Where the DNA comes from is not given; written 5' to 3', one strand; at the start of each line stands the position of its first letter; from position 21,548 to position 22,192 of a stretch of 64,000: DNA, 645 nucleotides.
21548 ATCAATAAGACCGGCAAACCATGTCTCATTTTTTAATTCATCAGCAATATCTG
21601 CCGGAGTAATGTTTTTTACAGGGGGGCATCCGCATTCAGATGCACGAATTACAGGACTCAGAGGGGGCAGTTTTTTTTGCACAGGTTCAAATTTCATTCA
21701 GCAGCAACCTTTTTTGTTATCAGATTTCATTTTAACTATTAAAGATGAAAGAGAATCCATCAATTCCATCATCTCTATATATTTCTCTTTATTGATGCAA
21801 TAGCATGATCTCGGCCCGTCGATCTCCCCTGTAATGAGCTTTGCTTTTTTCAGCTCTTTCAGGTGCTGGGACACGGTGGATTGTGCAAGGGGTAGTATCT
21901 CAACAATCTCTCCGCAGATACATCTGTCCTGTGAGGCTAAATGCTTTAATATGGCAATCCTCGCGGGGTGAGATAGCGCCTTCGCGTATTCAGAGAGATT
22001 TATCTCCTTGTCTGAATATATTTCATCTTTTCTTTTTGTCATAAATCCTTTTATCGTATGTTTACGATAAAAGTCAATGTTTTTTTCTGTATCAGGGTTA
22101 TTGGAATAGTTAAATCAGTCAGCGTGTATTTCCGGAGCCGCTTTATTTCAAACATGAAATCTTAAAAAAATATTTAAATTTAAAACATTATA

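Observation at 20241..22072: arsR-hgcA-hgcB mercury-methylation operon with a perfect palindromic operator, embedded in an arsenic / thiol-redox island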

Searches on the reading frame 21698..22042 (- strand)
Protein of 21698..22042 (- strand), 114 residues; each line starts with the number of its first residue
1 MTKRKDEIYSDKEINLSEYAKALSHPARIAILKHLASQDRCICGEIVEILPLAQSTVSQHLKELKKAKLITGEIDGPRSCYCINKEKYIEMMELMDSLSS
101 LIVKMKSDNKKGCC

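Call 3: search_protein_families(library=ncbifam, proteins=[window:21698-22042:-], max_evalue=0.01)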
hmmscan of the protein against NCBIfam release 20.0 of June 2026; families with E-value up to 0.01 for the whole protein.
window:21698-22042:- (114 aa): 13 families
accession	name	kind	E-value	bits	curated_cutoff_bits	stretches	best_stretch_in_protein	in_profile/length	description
NF033788.1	HTH_metalloreg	subfamily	5e-20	71.1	55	1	17-90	2-75/77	metalloregulator ArsR/SmtB family transcription factor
NF045707.1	Dbac_1936_reg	equivalog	2.6e-13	49.8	115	1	16-104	7-94/99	ArsR/SmtB-type metalloregulator TsoR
NF033789.1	repress_SdpR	subfamily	2.8e-13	49.6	100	1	21-95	3-76/79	autorepressor SdpR family transcription factor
NF052532.1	TransRegPagRBaca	equivalog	9.3e-11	41.7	170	1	17-96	18-96/99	transcriptional repressor PagR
NF041413.1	ArsR_Rv2640c_fam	equivalog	1.2e-09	38.6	155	1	11-88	27-106/118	Rv2640c family ArsR-like transcriptional regulator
NF053755.1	MsvR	equivalog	2.2e-08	34.1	220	1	20-75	7-61/236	transcriptional factor MsvR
NF040642.1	sulf_sens_BigR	equivalog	1.8e-07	31.1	155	1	12-93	6-86/95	sulfite-sensing transcriptional repressor BigR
NF047906.1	CdPbTransRegCmtR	equivalog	2.8e-06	27.2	150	1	14-92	9-86/104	Cd(II)/Pb(II)-sensing metalloregulatory transcriptional regulator CmtR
NF004968.0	PRK06328.1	equivalog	0.0018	17.6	220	1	15-114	78-176/223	HrpE/YscL family type III secretion apparatus protein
TIGR02944.1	suf_reg_Xantho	equivalog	0.0027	18.1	110.65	1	31-99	14-84/130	SUF system Fe-S cluster assembly regulator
TIGR01884.1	cas_HTH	subfamily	0.0028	17.1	60.2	1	26-73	142-189/202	CRISPR-associated CARF protein Csa3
NF040939.2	trans_reg_lrs14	equivalog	0.0032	17.5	90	1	28-83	23-85/103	Lrs14 family HTH-type transcriptional regulator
NF004170.0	PRK05638.1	equivalog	0.0061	15.2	421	1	27-93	372-439/442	threonine synthase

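Call 4: search_protein_families(library=pfam, proteins=[window:21698-22042:-], max_evalue=0.01)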
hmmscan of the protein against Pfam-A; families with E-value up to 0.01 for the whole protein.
window:21698-22042:- (114 aa): 7 families
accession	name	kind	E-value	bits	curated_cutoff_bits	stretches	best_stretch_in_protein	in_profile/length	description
PF12840.13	HTH_20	-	6.3e-12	45.7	27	1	23-72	1-50/51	Helix-turn-helix domain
PF01022.26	HTH_5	-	1.2e-11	44.8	22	1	26-70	2-45/47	Bacterial regulatory protein, arsR family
PF12802.13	MarR_2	-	3.5e-05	24.3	27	1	27-73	6-53/61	MarR family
PF13412.12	HTH_24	-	0.00036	20.5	21.9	1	28-71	5-48/48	Winged helix-turn-helix DNA-binding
PF13601.12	HTH_34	-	0.0018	18.8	27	1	28-73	2-47/80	Winged helix DNA-binding domain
PF01047.28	MarR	-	0.0027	18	24.6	1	27-71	4-48/59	MarR family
PF09339.16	HTH_IclR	-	0.0068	16.6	22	0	30-68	7-46/52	IclR helix-turn-helix domain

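Call 12: find_homologous_proteins(query=window:21698-22042:-, max_evalue=0.00001)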
Query window:21698-22042:- (114 aa): 8000 proteins with E <= 0.00001 among 8000 candidates; the best 120 are listed.
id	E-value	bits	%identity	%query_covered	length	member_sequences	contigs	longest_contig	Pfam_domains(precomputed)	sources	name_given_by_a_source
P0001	2.7e-67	241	100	100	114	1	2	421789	PF12840.14,PF01022.27,PF12802.14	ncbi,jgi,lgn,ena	-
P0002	3.1e-56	206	83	100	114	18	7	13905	PF12840.14,PF13412.13,PF01022.27,PF12802.14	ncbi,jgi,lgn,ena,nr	ncbi:MAG TPA: metalloregulator ArsR/SmtB family transcription factor [Spirochaetota bacterium]|nr:me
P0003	1.7e-47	178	74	100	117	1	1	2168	PF12840.14,PF01022.27,PF12802.14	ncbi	-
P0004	4.8e-46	173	69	100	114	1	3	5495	PF12840.14,PF01022.27,PF12802.14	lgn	-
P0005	5.2e-46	173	69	100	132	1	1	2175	PF12840.14,PF01022.27,PF12802.14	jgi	-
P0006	2.1e-45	171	68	100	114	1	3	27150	PF12840.14,PF01022.27,PF12802.14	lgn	-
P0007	3.6e-45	170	68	100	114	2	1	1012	PF12840.14,PF01022.27,PF12802.14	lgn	-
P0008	8.3e-44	166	68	100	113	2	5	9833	PF01047.29,PF12840.14,PF01022.27,PF12802.14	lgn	-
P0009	1.9e-43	165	68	100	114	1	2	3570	PF12840.14,PF01022.27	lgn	-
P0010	5.1e-43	163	-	-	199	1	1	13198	PF01638.24,PF08279.19,PF01978.26,PF01022.27,PF13601.13,PF09339.17,PF12802.14,PF10007.16,PF24038.2,PF01325.26,PF25213.2,PF01047.29,PF12840.14,PF13412.13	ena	-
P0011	4.3e-42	160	64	100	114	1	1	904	PF12840.14,PF01022.27,PF12802.14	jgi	-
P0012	9.2e-42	159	68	100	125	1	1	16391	PF12840.14,PF01022.27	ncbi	-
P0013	3.6e-41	157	66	99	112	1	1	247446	PF01047.29,PF12840.14,PF01022.27,PF12802.14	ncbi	-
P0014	2.7e-40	155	67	100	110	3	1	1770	PF12840.14,PF01022.27,PF12802.14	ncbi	-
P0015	4.4e-40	154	65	100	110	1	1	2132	PF12840.14,PF01022.27,PF12802.14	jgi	jgi:DNA-binding transcriptional ArsR family regulator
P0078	1.2e-34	137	59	100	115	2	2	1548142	PF12840.14,PF01022.27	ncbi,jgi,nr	ncbi:MAG: ArsR family transcriptional regulator [Spirochaetae bacterium HGW-Spirochaetae-1]|jgi:DNA-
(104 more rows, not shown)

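Call 13: find_related_loci(query=window:21698-22042:-, collection=genome_contigs, flank=4000)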
Query window:21698-22042:- (114 aa) in genome_contigs; peptide patterns used: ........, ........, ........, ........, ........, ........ (x = any residue, [..] = any of these).
600 stretches matched a pattern (row limit reached: there are more); 514 encode a relative of the query (tblastn E <= 1e-3); the best 80 are kept; 80 distinct loci.
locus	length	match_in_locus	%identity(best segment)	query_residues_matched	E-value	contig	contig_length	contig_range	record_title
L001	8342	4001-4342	82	1-114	6e-61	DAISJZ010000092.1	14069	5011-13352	MAG TPA_asm: Spirochaetota bacterium isolate CTOTU18752 NODE_3408_length_14069_cov_19.237191, whole genome shotgun seque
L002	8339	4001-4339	63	1-114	3e-43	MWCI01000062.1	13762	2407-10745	MAG: Spirochaetes bacterium ADurb.Bin218 BWY23_contig000062, whole genome shotgun sequence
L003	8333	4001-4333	62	1-114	4e-43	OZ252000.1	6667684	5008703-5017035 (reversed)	MAG: Ferruginibacter sp. isolate 68edfeef-088a-42c5-a09d-8d7a2ac4187b genome assembly, chromosome: 1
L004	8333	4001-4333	61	1-114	9e-43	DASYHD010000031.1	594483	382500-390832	MAG TPA_asm: Flavisolibacter sp. isolate SMAG_U4231 k141_1023, whole genome shotgun sequence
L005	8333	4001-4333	61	1-114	2e-42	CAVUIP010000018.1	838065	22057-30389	MAG: uncultured Chitinophagaceae bacterium isolate MFD04651.bin.2.94 genome assembly, contig: contig_9351, whole genome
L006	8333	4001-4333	61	1-114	3e-42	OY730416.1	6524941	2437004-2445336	MAG: uncultured Ferruginibacter sp. isolate 52100660-89e0-41f3-aa4d-b5ad2bee9e90 genome assembly, chromosome: 1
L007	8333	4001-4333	61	1-114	4e-42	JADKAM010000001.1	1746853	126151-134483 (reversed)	MAG: Chitinophagaceae bacterium isolate Mari_18-Q3-R65-66_BAT3C.374 tig00000175-10-17460510, whole genome shotgun sequen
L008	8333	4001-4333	61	1-114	5e-42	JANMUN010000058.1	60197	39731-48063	MAG: Ferruginibacter sp. isolate SOY_1_B_metabat.293 SOY_1_B_k141_2135058, whole genome shotgun sequence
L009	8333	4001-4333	61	1-114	6e-42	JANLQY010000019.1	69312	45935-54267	MAG: Chitinophagaceae bacterium isolate OTE_38_metabat_112 OTE_38_k141_4286844, whole genome shotgun sequence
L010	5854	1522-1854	61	1-114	4e-42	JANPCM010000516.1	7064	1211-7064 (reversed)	MAG: Ferruginibacter sp. isolate VAR_78_metabat_510 VAR_78_k141_2934714, whole genome shotgun sequence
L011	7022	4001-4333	61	1-114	9e-42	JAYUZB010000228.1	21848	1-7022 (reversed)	MAG: Chitinophagaceae bacterium isolate GL139_UP_metabinner_7_sub GL139_UP_metabinner_7_sub_227, whole genome shotgun se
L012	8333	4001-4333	59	1-114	4e-41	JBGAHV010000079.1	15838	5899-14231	MAG: Ferruginibacter sp. isolate MAG_MBR_H125.10 MBRH125-10_opera_contig_6711, whole genome shotgun sequence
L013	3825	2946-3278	61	1-114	2e-41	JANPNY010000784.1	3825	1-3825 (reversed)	MAG: Chitinophagaceae bacterium isolate VAR_87_metabat_191 VAR_87_k141_4113927, whole genome shotgun sequence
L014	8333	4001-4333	59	1-114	4e-41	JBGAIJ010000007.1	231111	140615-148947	MAG: Ferruginibacter sp. isolate MAG_AAO_H125.22 AAOH125-22_opera_contig_266, whole genome shotgun sequence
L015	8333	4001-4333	61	1-114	4e-41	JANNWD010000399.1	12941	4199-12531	MAG: Bacteroidota bacterium isolate VAR_34_metabat_413 VAR_34_k141_2544093, whole genome shotgun sequence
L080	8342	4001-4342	57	1-114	1e-37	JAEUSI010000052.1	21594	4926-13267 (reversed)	MAG: Ignavibacteria bacterium isolate new MAG-299 NODE_52_length_21594_cov_4.152670, whole genome shotgun sequence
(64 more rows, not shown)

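Call 14: find_encoding_contigs(protein=P0002, flank=4000, max_places=6)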
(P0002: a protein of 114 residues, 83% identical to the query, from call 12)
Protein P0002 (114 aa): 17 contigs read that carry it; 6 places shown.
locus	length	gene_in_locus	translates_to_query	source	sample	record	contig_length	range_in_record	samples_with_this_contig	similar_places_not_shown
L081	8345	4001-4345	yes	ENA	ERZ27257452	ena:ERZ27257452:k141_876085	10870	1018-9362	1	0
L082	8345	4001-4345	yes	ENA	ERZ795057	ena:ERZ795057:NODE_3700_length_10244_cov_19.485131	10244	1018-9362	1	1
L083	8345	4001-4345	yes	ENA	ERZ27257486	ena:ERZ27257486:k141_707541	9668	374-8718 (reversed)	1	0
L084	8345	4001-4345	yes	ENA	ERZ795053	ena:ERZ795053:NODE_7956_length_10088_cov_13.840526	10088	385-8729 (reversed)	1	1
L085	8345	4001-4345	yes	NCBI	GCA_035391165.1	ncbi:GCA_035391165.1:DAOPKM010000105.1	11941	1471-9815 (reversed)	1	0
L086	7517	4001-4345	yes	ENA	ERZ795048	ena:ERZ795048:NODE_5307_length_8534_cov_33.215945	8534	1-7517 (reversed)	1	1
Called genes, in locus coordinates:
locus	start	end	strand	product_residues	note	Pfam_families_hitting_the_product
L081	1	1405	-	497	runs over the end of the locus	PF00005:ABC_tran, PF01637:ATPase_2 (faint), PF02463:SMC_N (weak), PF13175:AAA_15 (faint), PF13476:AAA_23 (faint), PF13555:AAA_29 (faint), PF13173:AAA_14 (faint), PF00005:ABC_tran, +2 more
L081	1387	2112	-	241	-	PF02361:CbiQ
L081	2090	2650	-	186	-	PF07155:ECF-ribofla_trS (weak), PF12822:ECF_trnsprt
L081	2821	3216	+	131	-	PF03479:PCC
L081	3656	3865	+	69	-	PF03459:TOBE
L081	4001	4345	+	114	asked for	PF01022:HTH_5, PF12802:MarR_2 (weak), PF12840:HTH_20, PF13412:HTH_24 (weak)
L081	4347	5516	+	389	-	PF03599:CdhD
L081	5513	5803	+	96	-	PF12838:Fer4_7 (weak), PF14697:Fer4_21 (weak), PF25160:LdpA_Fe-S-bd (weak), PF12837:Fer4_6, PF13237:Fer4_10, PF00037:Fer4, PF12838:Fer4_7, PF13187:Fer4_9, +5 more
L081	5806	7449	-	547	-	PF01266:DAO (faint), PF03486:HI0933_like (faint), PF07992:Pyr_redox_2, PF13434:Lys_Orn_oxgnase (weak), PF13738:Pyr_redox_3, PF00070:Pyr_redox, PF02852:Pyr_redox_dim, PF00581:Rhodanese, +1 more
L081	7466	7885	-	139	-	PF08859:DGC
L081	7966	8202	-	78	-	PF13192:Thioredoxin_3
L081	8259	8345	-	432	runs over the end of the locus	PF03773:ArsP_1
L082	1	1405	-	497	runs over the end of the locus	PF00005:ABC_tran, PF01637:ATPase_2 (faint), PF02463:SMC_N (weak), PF13175:AAA_15 (faint), PF13476:AAA_23 (faint), PF13555:AAA_29 (faint), PF13173:AAA_14 (faint), PF00005:ABC_tran, +2 more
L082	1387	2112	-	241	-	PF02361:CbiQ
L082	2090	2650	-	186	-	PF07155:ECF-ribofla_trS (weak), PF12822:ECF_trnsprt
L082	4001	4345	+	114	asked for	PF01022:HTH_5, PF12802:MarR_2 (weak), PF12840:HTH_20, PF13412:HTH_24 (weak)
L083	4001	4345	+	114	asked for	PF01022:HTH_5, PF12802:MarR_2 (weak), PF12840:HTH_20, PF13412:HTH_24 (weak)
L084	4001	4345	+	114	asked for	PF01022:HTH_5, PF12802:MarR_2 (weak), PF12840:HTH_20, PF13412:HTH_24 (weak)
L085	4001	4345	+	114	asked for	PF01022:HTH_5, PF12802:MarR_2 (weak), PF12840:HTH_20, PF13412:HTH_24 (weak)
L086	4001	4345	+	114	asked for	PF01022:HTH_5, PF12802:MarR_2 (weak), PF12840:HTH_20, PF13412:HTH_24 (weak)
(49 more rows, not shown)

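Call 20: search_protein_families(library=ncbifam, proteins=[L003:4424-5275:+, L003:5324-5773:+, L003:5851-6924:+, L003:6934-7332:+, L005:3382-3999:+, L080:4386-5189:+, L080:5250-6305:+, L003:4001-4336:+], max_evalue=0.00001)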
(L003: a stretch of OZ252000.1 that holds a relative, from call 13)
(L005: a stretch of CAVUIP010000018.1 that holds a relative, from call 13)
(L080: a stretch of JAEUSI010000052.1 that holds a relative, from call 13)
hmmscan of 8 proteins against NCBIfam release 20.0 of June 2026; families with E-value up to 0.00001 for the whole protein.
L003:4424-5275:+ (283 aa): 53 families (the best 25 are shown)
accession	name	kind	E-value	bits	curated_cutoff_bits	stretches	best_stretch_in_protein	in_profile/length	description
NF008823.0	PRK11873.1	subfamily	1.7e-109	365.5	263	1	3-270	5-270/272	arsenite methyltransferase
NF041537.1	ArsM_AhpD_UU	exception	1e-51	175.7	510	1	56-227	55-228/345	arsenite methyltransferase/AhpD domain selenoprotein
NF047649.1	MTase_UXPK_star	exception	2.1e-49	168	460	1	5-282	13-280/283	methyltransferase/UXPK-star double selenoprotein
NF041536.1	ArsM_DUF2284_UU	exception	1.3e-47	162.2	575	1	56-229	55-230/459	arsenite methyltransferase/DUF2284 domain selenoprotein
NF040538.1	methyl_ArsM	equivalog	2.4e-44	152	500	2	140-228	167-257/356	arsinothricin biosynthesis methyltransferase ArsM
NF040539.1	AST_met_ArsM_2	exception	9.6e-30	104.3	240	1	70-226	51-210/262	putative arsinothricin biosynthesis methyltransferase ArsM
NF038099.1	AsSugarArsM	exception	3.3e-28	98.8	400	1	59-231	42-223/321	arsenosugar biosynthesis arsenite methyltransferase ArsM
NF045667.1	MTase_DVU1556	equivalog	9.2e-28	97.2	155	1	69-227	16-166/213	DVU_1556 family methyltransferase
NF001244.0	PRK00216.1-5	equivalog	3.9e-20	72.1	216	1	72-200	45-172/236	bifunctional demethylmenaquinone methyltransferase/2-methoxy-6-polyprenyl-1,4-benzoquinol methylase UbiE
TIGR01934.1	MenG_MenH_UbiE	subfamily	2.1e-18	66.4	158.35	1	72-199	36-159/223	ubiquinone/menaquinone biosynthesis methyltransferase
NF001240.0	PRK00216.1-1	equivalog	3e-18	65.8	378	1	69-179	57-168/251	bifunctional demethylmenaquinone methyltransferase/2-methoxy-6-polyprenyl-1,4-benzoquinol methylase UbiE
NF001243.0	PRK00216.1-4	equivalog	3.4e-18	65.9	235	1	72-177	44-149/237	demethylmenaquinone methyltransferase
NF052510.1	methyltran_MpqE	exception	1.1e-17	64.3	335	1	69-178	40-150/234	methyl-plastoquinone biosynthesis methyltransferase MpqE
TIGR02752.1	MenG_heptapren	equivalog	2e-17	63.5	419.85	1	72-178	42-148/231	demethylmenaquinone methyltransferase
TIGR02072.1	BioC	equivalog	2.4e-16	60.3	184.95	1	77-230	36-180/244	malonyl-ACP O-methyltransferase BioC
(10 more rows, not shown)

L003:5324-5773:+ (149 aa): 6 families
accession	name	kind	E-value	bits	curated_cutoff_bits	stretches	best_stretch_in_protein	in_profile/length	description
NF040501.1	resist_ArsN2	equivalog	1.2e-43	148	125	1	18-147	1-132/133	arsenic resistance N-acetyltransferase ArsN2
NF005840.0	PRK07757.1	equivalog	2.5e-10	40.5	154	1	42-128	44-130/153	N-acetyltransferase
NF003641.0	PRK05279.1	equivalog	1.5e-07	30.6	344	1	48-131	342-427/441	amino-acid N-acetyltransferase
NF005921.0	PRK07922.1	equivalog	3e-07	30.2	180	1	47-124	54-131/170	amino-acid N-acetyltransferase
NF008964.0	PRK12308.1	equivalog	3.1e-07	29.1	657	1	47-133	510-596/624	argininosuccinate lyase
TIGR01890.1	N-Ac-Glu-synth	equivalog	4.2e-07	29.2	202.85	1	48-131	330-415/429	amino-acid N-acetyltransferase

L003:5851-6924:+ (357 aa): 1 family
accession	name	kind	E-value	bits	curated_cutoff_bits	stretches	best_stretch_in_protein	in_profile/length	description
TIGR00832.1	acr3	equivalog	7.1e-133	443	282.8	1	15-344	1-327/327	ACR3 family arsenite efflux transporter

L003:6934-7332:+ (132 aa): 3 families
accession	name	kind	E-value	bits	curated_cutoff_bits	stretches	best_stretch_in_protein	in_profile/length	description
TIGR02689.1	ars_reduc_gluta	equivalog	5e-26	91.4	157.6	1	4-128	1-126/126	arsenate reductase, glutathione/glutaredoxin type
NF010053.0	PRK13530.1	subfamily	2.7e-24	86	215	1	1-126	1-127/133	arsenate reductase (thioredoxin)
TIGR02691.1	arsC_pI258_fam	equivalog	2.6e-22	79.4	174.3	1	7-127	2-129/129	arsenate reductase (thioredoxin)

L005:3382-3999:+ (205 aa): 2 families
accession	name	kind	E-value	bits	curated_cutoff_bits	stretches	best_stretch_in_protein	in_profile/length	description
NF041650.1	nod_mtase_NodS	equivalog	7.3e-09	35.6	300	1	63-150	60-146/190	nodulation methyltransferase NodS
TIGR02072.1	BioC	equivalog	8.2e-06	25.8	184.95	0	35-195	29-191/244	malonyl-ACP O-methyltransferase BioC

L080:4386-5189:+ (267 aa): 45 families (the best 25 are shown)
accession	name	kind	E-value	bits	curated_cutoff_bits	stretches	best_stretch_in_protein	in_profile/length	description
NF008823.0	PRK11873.1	subfamily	7.9e-107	356.8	263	1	2-267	2-267/272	arsenite methyltransferase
NF041537.1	ArsM_AhpD_UU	exception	7.9e-47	159.7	510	1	5-228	11-229/345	arsenite methyltransferase/AhpD domain selenoprotein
NF047649.1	MTase_UXPK_star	exception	2.5e-45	154.7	460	1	4-226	10-228/283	methyltransferase/UXPK-star double selenoprotein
NF040538.1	methyl_ArsM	equivalog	1.9e-43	149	500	2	142-229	169-258/356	arsinothricin biosynthesis methyltransferase ArsM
NF041536.1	ArsM_DUF2284_UU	exception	2.8e-43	147.9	575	1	4-229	10-230/459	arsenite methyltransferase/DUF2284 domain selenoprotein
NF040539.1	AST_met_ArsM_2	exception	3e-31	109.2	240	1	77-226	58-210/262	putative arsinothricin biosynthesis methyltransferase ArsM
NF045667.1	MTase_DVU1556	equivalog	4.1e-27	95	155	1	69-227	16-166/213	DVU_1556 family methyltransferase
NF038099.1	AsSugarArsM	exception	5.4e-27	94.8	400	1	47-231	30-223/321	arsenosugar biosynthesis arsenite methyltransferase ArsM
NF001244.0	PRK00216.1-5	equivalog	4.2e-20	72.1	216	1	72-186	45-160/236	bifunctional demethylmenaquinone methyltransferase/2-methoxy-6-polyprenyl-1,4-benzoquinol methylase UbiE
NF001240.0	PRK00216.1-1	equivalog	1.5e-17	63.5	378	1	69-179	57-168/251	bifunctional demethylmenaquinone methyltransferase/2-methoxy-6-polyprenyl-1,4-benzoquinol methylase UbiE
NF052510.1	methyltran_MpqE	exception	2.6e-17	63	335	1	70-177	41-149/234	methyl-plastoquinone biosynthesis methyltransferase MpqE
TIGR02072.1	BioC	equivalog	3.3e-17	63.1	184.95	1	77-230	36-180/244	malonyl-ACP O-methyltransferase BioC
TIGR01934.1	MenG_MenH_UbiE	subfamily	3.4e-17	62.5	158.35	1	72-186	36-148/223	ubiquinone/menaquinone biosynthesis methyltransferase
NF001243.0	PRK00216.1-4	equivalog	1.3e-16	60.7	235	1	72-177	44-149/237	demethylmenaquinone methyltransferase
TIGR02752.1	MenG_heptapren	equivalog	6.4e-16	58.6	419.85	1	72-178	42-148/231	demethylmenaquinone methyltransferase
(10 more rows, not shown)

L080:5250-6305:+ (351 aa): 1 family
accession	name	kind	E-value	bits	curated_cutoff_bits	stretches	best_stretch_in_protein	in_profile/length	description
TIGR00832.1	acr3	equivalog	9.3e-130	432.7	282.8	1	9-337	1-326/327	ACR3 family arsenite efflux transporter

L003:4001-4336:+ (111 aa): 8 families
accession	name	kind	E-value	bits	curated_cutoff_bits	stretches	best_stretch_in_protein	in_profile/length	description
NF033788.1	HTH_metalloreg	subfamily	1.9e-20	72.5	55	1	17-90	2-75/77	metalloregulator ArsR/SmtB family transcription factor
NF033789.1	repress_SdpR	subfamily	1.5e-13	50.5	100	1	21-95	3-76/79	autorepressor SdpR family transcription factor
NF045707.1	Dbac_1936_reg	equivalog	6.7e-11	42.1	115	1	13-100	4-90/99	ArsR/SmtB-type metalloregulator TsoR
NF041413.1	ArsR_Rv2640c_fam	equivalog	7.6e-11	42.4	155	1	15-90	31-108/118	Rv2640c family ArsR-like transcriptional regulator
NF052532.1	TransRegPagRBaca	equivalog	1.5e-10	41.1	170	1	4-93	7-93/99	transcriptional repressor PagR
NF040642.1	sulf_sens_BigR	equivalog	3e-09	36.8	155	1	11-96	5-89/95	sulfite-sensing transcriptional repressor BigR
NF053755.1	MsvR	equivalog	4.7e-09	36.3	220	1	22-75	9-61/236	transcriptional factor MsvR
NF047906.1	CdPbTransRegCmtR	equivalog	1.6e-08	34.4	150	1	11-94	6-88/104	Cd(II)/Pb(II)-sensing metalloregulatory transcriptional regulator CmtR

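Call 39: find_encoding_contigs(protein=P0078, flank=4000, max_places=2)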
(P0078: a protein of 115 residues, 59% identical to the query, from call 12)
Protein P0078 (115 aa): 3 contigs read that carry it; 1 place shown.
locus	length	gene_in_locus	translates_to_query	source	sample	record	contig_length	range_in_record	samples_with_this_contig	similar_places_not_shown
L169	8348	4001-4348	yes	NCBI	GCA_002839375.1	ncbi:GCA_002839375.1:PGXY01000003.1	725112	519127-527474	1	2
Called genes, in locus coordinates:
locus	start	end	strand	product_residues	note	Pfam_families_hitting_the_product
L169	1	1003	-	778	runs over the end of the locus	PF00989:PAS, PF08447:PAS_3, PF08448:PAS_4 (weak), PF13426:PAS_9, PF00989:PAS, PF13426:PAS_9, PF08447:PAS_3 (weak), PF02518:HATPase_c, +3 more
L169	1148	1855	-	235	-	PF02517:Rce1-like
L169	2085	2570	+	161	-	PF00293:NUDIX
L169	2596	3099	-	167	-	PF01243:PNPOx_N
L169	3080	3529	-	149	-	-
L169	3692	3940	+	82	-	PF04014:MazE_antitoxin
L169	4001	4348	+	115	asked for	PF01022:HTH_5, PF12840:HTH_20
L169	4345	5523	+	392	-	PF03599:CdhD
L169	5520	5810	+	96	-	PF13183:Fer4_8 (faint), PF14697:Fer4_21 (weak), PF12797:Fer4_2 (weak), PF12837:Fer4_6, PF13237:Fer4_10, PF00037:Fer4, PF12838:Fer4_7, PF13187:Fer4_9, +2 more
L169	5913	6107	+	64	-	-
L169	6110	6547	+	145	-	-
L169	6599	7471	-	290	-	PF00753:Lactamase_B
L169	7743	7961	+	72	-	PF12843:QSregVF_b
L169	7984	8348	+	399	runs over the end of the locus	-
